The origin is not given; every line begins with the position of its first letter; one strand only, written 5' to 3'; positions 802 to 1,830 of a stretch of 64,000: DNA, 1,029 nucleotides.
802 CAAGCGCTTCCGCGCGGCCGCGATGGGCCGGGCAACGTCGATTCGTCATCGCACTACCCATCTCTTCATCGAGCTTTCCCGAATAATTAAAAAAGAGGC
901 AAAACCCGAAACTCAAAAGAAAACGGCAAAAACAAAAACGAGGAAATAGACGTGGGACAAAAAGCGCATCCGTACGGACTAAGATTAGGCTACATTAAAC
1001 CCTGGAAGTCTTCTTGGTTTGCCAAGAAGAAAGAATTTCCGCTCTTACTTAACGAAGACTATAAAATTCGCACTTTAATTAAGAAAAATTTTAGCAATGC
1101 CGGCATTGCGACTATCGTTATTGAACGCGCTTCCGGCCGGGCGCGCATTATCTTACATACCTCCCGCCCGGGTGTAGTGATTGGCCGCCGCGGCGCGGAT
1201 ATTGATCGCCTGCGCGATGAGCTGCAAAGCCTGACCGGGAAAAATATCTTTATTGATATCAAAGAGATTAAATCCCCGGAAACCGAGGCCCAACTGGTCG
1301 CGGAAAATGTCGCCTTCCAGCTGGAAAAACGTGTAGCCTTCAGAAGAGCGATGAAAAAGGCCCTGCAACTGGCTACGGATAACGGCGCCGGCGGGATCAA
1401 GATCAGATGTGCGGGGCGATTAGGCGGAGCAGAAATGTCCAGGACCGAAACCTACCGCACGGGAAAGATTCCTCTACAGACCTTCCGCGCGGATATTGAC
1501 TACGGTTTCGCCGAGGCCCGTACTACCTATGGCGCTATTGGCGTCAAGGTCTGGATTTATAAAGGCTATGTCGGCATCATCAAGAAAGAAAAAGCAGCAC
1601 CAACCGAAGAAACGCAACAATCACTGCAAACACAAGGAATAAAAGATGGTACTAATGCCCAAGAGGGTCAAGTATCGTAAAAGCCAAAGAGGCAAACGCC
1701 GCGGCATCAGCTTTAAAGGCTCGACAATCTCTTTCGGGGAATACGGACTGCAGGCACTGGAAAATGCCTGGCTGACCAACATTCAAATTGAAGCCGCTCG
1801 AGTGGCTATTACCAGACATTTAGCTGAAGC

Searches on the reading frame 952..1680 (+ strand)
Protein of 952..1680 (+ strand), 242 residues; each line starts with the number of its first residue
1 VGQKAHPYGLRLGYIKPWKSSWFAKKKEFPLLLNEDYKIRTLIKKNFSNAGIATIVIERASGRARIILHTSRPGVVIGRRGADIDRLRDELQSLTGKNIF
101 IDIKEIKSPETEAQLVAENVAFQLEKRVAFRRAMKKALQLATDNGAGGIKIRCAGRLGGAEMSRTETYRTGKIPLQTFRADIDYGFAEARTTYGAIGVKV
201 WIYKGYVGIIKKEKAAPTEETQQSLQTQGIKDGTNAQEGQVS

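Call 22: search_protein_families(library=pfam, proteins=[window:952-1680:+], max_evalue=0.0001)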
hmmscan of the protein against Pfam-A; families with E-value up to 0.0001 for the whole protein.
window:952-1680:+ (242 aa): 2 families
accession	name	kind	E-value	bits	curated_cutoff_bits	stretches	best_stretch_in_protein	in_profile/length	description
PF00189.25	Ribosomal_S3_C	-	4.3e-36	123.7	34.1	1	120-202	1-83/83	Ribosomal protein S3, C-terminal domain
PF07650.23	KH_2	-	2.4e-19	69.4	22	1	38-110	1-77/78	KH domain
